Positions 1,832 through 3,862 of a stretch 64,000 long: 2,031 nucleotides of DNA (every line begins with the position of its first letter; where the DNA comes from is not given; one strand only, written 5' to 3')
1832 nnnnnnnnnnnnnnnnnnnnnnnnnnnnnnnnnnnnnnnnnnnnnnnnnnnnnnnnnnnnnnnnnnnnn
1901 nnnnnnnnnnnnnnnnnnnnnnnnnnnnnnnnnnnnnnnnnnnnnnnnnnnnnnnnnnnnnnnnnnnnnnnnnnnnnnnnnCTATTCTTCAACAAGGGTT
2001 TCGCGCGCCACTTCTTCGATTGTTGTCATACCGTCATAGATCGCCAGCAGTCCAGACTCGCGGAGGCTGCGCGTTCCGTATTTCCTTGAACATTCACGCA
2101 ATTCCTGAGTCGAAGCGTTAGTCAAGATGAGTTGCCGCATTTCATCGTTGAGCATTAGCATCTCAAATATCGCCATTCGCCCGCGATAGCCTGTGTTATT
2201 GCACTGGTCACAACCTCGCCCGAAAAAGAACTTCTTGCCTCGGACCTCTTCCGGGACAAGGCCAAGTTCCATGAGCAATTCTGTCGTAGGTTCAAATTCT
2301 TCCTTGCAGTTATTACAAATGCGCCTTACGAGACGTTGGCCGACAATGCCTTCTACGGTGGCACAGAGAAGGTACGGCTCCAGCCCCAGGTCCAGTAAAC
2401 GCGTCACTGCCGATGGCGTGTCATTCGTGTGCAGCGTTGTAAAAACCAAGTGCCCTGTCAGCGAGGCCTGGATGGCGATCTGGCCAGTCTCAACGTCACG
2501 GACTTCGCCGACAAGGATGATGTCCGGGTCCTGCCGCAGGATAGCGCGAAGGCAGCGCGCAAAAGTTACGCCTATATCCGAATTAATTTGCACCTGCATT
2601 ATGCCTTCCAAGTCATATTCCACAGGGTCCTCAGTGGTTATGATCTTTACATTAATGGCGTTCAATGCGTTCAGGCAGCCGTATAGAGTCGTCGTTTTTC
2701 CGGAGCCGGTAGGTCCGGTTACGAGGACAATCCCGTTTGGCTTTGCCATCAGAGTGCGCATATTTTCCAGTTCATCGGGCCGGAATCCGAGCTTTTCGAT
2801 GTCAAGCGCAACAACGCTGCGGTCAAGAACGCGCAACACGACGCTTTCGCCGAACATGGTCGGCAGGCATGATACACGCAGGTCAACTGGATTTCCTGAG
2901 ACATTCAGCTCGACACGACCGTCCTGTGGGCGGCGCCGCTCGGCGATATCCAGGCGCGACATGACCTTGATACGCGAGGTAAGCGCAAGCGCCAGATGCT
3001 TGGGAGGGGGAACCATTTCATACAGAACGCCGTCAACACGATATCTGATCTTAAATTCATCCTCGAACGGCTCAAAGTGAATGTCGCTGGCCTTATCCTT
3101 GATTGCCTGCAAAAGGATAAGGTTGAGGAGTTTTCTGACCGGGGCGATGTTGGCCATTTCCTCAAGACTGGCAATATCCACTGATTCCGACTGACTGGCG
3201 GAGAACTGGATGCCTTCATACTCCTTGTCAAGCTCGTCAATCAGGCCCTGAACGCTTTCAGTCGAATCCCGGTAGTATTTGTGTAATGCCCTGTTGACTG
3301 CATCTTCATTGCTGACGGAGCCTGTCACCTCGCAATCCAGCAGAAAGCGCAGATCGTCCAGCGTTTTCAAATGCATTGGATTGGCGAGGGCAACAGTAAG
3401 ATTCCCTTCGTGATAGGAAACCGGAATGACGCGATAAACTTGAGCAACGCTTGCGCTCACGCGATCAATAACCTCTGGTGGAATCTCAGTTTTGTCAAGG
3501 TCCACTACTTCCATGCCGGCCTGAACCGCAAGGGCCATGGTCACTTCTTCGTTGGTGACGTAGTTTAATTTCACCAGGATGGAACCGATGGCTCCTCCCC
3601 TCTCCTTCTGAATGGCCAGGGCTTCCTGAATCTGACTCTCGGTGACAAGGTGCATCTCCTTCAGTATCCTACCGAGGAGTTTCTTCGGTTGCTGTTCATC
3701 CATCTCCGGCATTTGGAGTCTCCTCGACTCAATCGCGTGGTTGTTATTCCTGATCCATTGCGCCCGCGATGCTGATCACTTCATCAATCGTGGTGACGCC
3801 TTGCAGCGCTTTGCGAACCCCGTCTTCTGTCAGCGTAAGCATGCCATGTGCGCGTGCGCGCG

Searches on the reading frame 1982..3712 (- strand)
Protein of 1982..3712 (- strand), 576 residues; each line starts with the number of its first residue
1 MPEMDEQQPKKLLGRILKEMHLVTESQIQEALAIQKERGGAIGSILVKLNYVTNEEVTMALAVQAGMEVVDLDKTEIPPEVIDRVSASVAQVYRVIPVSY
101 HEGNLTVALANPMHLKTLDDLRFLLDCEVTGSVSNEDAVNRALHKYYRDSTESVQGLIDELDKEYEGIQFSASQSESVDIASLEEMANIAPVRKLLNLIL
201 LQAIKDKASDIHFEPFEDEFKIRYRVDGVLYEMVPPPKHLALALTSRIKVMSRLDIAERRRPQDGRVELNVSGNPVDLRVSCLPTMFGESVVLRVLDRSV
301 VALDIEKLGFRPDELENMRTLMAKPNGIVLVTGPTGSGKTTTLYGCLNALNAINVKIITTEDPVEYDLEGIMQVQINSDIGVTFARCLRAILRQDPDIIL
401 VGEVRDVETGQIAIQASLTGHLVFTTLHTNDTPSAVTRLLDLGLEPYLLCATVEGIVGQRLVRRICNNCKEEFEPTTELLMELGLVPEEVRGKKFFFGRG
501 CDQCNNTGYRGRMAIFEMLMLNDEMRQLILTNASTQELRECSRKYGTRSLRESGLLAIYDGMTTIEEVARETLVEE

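Call 65: search_protein_families(library=pfam, proteins=[window:1982-3712:-], max_evalue=0.001)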
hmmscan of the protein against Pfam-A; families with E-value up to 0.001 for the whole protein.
window:1982-3712:- (576 aa): 5 families
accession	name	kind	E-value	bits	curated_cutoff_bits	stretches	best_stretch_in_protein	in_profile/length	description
PF00437.27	T2SSE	-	9.4e-139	462.6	24.9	1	187-570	3-370/370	Type II/IV secretion system protein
PF05157.20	MshEN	-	9e-19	67.7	23.1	1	66-151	2-88/90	MshEN domain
PF13401.12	AAA_22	-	0.00056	20.7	27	0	326-371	5-50/130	AAA domain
PF13604.12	AAA_30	-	0.00066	19.9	27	0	316-358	8-50/191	AAA domain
PF13191.12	AAA_16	-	0.00072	20.5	32.6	0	319-419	13-109/167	AAA ATPase domain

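Call 71: find_homologous_proteins(query=window:1982-3712:-, max_evalue=1e-100)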
Query window:1982-3712:- (576 aa): 8000 proteins with E <= 1e-100 among 8000 candidates; the best 120 are listed.
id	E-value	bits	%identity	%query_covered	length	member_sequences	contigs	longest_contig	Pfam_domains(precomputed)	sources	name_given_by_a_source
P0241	0.0e+0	1265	100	100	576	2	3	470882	PF05157.21,PF00437.27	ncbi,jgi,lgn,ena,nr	ncbi:MAG TPA: ATPase, T2SS/T4P/T4SS family [Candidatus Brocadiia bacterium]|nr:ATPase, T2SS/T4P/T4SS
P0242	2.1e-295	998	78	99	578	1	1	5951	PF05157.21,PF00437.27,PF13401.13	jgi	jgi:type IV pilus assembly protein PilB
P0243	9.0e-275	930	72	98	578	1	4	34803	PF05157.21,PF00437.27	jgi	-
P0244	8.7e-273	924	72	99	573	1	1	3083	PF05157.21,PF00437.27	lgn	-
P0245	1.6e-271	919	71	98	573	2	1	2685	PF05157.21,PF00437.27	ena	-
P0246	1.4e-270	916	72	98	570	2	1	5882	PF05157.21,PF00437.27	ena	-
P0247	5.3e-270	914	71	99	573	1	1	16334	PF05157.21,PF00437.27,PF13401.13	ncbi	-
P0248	7.9e-270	914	73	96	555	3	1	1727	PF05157.21,PF00437.27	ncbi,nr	ncbi:MAG: pilus assembly protein PilB [Planctomycetes bacterium]|nr:pilus assembly protein PilB [Pla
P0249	3.7e-268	908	69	99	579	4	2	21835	PF05157.21,PF00437.27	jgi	-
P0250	6.4e-267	904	71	99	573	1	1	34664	PF05157.21,PF00437.27,PF13401.13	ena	-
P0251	1.2e-266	903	71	98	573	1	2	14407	PF05157.21,PF00437.27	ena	-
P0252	2.5e-266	902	71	99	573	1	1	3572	PF05157.21,PF00437.27,PF13401.13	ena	-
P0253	3.8e-265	898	70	99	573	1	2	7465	PF05157.21,PF00437.27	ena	-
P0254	6.5e-265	898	71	98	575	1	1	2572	PF05157.21,PF00437.27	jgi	-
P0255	3.2e-264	895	70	99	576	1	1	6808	PF05157.21,PF00437.27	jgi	-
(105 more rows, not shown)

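Call 72: find_encoding_contigs(protein=P0242, flank=4000, max_places=3)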
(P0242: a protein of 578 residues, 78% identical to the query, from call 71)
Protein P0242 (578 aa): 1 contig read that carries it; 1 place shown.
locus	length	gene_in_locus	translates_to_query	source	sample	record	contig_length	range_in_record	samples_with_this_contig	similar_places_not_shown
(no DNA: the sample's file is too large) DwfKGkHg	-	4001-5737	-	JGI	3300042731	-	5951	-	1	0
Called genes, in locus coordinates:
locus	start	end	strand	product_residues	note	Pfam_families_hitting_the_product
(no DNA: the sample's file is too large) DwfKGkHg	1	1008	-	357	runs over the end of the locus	PF00109:ketoacyl-synt (weak)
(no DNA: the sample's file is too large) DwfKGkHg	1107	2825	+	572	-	PF05157:MshEN, PF00437:T2SSE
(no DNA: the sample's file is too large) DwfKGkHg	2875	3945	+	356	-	PF00437:T2SSE, PF13191:AAA_16 (faint)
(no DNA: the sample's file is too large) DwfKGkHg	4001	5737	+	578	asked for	PF05157:MshEN, PF13401:AAA_22 (faint), PF00437:T2SSE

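Call 73: find_encoding_contigs(protein=P0243, flank=3000, max_places=3)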
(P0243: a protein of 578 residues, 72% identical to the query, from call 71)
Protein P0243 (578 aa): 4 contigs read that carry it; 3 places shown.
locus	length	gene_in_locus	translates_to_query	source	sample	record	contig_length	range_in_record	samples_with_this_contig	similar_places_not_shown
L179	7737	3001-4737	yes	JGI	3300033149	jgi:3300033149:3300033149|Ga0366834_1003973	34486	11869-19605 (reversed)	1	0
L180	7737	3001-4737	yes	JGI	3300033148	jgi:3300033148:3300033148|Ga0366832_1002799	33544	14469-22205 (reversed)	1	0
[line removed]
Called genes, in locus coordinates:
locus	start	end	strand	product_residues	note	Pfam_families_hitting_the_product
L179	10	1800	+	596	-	PF05157:MshEN, PF00437:T2SSE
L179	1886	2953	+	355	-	PF00437:T2SSE, PF13191:AAA_16 (weak), PF13401:AAA_22 (faint)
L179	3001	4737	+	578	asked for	PF05157:MshEN, PF00437:T2SSE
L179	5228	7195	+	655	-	PF01663:Phosphodiest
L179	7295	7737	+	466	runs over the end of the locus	PF00884:Sulfatase, PF01663:Phosphodiest (faint), PF04185:Phosphoesterase (faint), PF16347:SGSH_C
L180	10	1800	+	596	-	PF05157:MshEN, PF00437:T2SSE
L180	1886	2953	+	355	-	PF00437:T2SSE, PF13191:AAA_16 (weak), PF13401:AAA_22 (faint)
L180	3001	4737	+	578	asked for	PF05157:MshEN, PF00437:T2SSE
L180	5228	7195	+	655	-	PF01663:Phosphodiest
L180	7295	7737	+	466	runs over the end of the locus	PF00884:Sulfatase, PF01663:Phosphodiest (faint), PF04185:Phosphoesterase (faint), PF16347:SGSH_C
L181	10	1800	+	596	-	PF05157:MshEN, PF00437:T2SSE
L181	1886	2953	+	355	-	PF00437:T2SSE, PF13191:AAA_16 (weak), PF13401:AAA_22 (faint)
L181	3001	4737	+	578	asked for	PF05157:MshEN, PF00437:T2SSE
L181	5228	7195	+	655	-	PF01663:Phosphodiest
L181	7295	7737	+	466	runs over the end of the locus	PF00884:Sulfatase, PF01663:Phosphodiest (faint), PF04185:Phosphoesterase (faint), PF16347:SGSH_C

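Call 74: find_encoding_contigs(protein=P0244, flank=3000, max_places=2)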
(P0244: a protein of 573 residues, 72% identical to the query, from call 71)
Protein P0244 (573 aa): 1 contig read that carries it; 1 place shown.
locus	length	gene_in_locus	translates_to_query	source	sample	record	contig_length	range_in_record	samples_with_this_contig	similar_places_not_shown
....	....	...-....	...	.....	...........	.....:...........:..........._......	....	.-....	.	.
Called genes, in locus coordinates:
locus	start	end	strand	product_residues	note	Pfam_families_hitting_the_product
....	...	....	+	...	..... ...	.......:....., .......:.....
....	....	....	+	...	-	?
